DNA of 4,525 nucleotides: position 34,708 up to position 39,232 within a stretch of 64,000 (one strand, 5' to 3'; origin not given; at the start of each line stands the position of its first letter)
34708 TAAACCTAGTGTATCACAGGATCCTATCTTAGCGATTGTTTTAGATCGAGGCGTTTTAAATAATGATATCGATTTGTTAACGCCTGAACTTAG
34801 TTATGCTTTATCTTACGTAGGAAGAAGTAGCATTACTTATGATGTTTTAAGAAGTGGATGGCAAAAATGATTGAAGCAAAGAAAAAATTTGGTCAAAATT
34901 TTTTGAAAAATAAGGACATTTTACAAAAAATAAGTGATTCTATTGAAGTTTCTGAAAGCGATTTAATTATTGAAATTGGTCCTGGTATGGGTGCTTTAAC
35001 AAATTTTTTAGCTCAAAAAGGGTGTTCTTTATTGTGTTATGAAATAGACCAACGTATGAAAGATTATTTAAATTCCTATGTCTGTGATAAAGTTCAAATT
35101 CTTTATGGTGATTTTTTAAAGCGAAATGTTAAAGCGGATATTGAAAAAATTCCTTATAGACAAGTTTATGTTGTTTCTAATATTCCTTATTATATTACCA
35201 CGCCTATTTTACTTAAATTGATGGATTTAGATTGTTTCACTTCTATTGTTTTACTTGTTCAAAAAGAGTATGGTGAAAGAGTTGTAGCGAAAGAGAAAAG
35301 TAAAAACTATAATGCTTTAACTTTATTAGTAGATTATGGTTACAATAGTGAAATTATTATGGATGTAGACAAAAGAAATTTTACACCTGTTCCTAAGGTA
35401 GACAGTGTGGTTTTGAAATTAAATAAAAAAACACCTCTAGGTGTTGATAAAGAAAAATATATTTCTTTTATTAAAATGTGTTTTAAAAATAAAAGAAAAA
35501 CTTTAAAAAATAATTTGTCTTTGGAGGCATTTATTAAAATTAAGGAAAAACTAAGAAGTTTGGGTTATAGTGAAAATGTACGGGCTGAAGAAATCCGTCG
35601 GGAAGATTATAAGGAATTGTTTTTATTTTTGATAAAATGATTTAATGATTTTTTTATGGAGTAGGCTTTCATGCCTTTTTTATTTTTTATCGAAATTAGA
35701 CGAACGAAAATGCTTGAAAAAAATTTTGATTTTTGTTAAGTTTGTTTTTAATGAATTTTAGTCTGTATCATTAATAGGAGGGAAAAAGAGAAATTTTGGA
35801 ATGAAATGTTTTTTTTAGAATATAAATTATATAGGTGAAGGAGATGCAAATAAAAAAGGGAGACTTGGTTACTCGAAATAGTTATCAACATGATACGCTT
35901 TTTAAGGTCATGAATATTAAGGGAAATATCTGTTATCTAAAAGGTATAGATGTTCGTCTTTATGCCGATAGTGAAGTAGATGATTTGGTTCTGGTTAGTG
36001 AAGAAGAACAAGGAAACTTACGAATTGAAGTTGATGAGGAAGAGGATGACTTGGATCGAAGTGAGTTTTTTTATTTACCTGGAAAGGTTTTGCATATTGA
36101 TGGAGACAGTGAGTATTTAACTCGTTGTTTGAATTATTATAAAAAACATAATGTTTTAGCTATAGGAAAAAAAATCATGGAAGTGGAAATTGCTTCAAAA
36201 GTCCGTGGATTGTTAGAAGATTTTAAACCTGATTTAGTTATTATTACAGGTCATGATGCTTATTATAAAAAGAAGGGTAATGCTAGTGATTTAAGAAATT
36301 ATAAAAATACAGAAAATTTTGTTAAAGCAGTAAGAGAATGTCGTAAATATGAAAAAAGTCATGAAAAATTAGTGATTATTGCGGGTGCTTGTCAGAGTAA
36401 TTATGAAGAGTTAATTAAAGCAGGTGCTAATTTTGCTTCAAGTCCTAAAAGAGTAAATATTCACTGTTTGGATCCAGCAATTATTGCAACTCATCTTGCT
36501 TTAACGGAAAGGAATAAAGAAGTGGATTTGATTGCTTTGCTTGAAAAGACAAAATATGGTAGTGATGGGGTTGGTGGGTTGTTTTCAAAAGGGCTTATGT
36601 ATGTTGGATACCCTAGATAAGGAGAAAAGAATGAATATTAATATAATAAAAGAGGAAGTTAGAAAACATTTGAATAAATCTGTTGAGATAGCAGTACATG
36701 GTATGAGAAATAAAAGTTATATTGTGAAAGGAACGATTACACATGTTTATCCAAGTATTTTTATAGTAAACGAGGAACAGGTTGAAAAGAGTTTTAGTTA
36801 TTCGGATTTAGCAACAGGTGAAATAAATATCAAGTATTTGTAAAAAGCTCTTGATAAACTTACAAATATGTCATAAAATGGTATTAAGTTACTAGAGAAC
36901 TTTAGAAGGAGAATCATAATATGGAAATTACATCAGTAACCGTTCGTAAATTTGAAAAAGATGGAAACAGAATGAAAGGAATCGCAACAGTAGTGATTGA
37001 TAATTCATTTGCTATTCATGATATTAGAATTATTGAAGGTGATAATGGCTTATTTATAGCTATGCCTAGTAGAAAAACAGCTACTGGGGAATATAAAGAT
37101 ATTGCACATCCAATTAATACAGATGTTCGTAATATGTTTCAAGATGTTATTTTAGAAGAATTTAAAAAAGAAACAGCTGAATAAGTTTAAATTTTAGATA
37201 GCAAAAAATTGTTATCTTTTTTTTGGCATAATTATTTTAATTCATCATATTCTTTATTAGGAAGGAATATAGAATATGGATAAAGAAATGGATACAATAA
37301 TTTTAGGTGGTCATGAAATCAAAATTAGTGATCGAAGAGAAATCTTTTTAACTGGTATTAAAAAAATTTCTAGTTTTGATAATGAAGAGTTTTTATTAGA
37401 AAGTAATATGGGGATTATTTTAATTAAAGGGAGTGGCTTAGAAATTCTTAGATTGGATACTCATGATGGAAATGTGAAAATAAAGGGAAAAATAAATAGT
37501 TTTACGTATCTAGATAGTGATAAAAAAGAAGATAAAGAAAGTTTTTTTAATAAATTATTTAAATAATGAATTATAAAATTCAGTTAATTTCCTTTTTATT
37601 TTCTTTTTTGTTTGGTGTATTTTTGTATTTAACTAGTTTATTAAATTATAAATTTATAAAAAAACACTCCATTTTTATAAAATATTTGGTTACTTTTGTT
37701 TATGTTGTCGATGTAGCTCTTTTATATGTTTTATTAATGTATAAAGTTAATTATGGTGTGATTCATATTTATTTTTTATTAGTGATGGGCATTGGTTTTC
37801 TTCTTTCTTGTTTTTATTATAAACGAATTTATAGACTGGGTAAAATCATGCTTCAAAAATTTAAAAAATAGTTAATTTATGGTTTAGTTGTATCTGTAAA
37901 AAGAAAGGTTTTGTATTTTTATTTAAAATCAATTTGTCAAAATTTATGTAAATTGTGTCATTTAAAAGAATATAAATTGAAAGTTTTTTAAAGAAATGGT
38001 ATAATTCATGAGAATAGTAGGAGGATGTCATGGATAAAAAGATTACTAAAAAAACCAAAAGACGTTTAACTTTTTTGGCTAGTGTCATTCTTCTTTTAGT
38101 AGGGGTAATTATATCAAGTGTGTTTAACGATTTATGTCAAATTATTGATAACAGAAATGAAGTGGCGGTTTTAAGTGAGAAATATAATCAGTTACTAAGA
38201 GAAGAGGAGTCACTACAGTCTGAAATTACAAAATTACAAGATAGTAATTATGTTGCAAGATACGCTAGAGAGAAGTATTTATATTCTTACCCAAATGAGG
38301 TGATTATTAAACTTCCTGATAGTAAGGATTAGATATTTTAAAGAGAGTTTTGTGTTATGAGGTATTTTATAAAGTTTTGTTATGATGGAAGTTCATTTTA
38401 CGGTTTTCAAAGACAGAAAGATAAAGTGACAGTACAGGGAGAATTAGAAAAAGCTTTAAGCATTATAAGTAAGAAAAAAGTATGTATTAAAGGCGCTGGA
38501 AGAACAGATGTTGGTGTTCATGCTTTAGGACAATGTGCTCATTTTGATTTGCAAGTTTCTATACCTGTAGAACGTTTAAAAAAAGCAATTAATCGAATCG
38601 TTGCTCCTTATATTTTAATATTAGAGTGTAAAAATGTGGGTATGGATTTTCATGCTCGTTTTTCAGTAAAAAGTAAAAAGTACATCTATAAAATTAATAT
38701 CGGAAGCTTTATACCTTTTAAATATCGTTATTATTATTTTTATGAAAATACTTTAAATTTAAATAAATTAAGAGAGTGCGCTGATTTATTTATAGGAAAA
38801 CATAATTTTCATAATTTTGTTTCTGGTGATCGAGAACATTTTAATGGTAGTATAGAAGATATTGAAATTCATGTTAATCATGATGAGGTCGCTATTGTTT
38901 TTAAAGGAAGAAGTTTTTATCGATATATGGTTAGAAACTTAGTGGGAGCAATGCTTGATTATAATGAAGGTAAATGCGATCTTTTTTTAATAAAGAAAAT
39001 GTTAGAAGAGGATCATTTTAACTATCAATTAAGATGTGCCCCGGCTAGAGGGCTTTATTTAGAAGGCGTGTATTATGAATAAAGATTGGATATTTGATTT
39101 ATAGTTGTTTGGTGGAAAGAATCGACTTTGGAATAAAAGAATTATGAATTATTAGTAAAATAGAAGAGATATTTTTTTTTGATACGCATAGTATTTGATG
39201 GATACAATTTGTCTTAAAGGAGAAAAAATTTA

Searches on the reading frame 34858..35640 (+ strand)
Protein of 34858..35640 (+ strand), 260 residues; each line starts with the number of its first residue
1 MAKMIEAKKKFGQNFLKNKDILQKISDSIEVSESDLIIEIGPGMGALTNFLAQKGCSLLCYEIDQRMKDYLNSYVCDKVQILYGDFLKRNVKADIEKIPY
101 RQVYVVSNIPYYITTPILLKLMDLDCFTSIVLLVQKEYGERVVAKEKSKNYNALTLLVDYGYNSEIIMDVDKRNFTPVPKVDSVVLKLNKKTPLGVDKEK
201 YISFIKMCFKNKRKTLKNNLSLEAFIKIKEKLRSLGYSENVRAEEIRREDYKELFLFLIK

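Call 31: search_protein_families(library=pfam, proteins=[window:34858-35640:+], max_evalue=0.00001)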
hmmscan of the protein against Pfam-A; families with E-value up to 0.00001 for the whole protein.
window:34858-35640:+ (260 aa): 1 family
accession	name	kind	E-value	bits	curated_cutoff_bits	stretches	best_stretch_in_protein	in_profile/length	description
PF00398.26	RrnaAD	-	2.5e-55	187.9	24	1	6-259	3-262/263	Ribosomal RNA adenine dimethylase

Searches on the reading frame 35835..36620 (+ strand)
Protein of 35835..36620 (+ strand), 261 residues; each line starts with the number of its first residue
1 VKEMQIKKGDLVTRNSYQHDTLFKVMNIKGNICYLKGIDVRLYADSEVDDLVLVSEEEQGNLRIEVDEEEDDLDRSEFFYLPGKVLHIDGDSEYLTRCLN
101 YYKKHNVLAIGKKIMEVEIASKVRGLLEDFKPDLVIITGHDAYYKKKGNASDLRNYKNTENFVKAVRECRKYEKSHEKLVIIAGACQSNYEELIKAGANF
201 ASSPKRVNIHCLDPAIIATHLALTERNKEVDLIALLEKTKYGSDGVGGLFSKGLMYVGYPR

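Call 31: search_protein_families(library=pfam, proteins=[window:35835-36620:+], max_evalue=0.00001)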
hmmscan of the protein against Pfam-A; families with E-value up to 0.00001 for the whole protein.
window:35835-36620:+ (261 aa): 1 family
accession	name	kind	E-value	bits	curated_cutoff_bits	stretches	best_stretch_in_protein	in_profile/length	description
PF05582.17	Peptidase_U57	-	1.5e-89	300.5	25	2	70-260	90-280/280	YabG peptidase U57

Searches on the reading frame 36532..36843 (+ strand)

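Call 92: search_protein_families(library=pfam, proteins=[window:36532-36843:+], max_evalue=0.001)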
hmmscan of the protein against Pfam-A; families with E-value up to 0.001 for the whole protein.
window:36532-36843:+ (103 aa): 1 family
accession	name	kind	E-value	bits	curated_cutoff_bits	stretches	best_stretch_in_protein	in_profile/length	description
PF06257.17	VEG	-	2.6e-14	53.5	25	1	35-101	2-73/73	Biofilm formation stimulator VEG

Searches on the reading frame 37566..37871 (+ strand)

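Call 92: search_protein_families(library=pfam, proteins=[window:37566-37871:+], max_evalue=0.001)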
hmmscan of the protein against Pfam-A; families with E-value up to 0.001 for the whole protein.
window:37566-37871:+ (101 aa): 1 family
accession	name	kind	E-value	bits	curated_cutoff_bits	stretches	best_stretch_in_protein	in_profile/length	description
PF09578.15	Spore_YabQ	-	0.00089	19.8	27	0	9-84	4-77/79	Spore cortex protein YabQ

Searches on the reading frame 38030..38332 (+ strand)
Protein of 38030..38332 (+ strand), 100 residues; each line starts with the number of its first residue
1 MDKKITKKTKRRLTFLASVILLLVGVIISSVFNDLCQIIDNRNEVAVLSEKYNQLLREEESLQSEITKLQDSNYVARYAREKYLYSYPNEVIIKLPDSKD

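Call 92: search_protein_families(library=pfam, proteins=[window:38030-38332:+], max_evalue=0.001)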
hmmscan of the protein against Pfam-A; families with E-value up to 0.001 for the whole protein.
window:38030-38332:+ (100 aa): 1 family
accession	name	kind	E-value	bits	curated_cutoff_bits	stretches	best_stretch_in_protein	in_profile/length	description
PF04977.20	DivIC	-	2.6e-16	59.6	28.9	1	20-97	1-79/80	Septum formation initiator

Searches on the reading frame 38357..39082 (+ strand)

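Call 31: search_protein_families(library=pfam, proteins=[window:38357-39082:+], max_evalue=0.00001)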
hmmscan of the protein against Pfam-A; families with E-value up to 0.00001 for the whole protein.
window:38357-39082:+ (241 aa): 1 family
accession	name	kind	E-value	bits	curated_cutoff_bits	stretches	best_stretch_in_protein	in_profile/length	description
PF01416.25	PseudoU_synth_1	-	1.7e-27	96.4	23.3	2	142-241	2-108/108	tRNA pseudouridine synthase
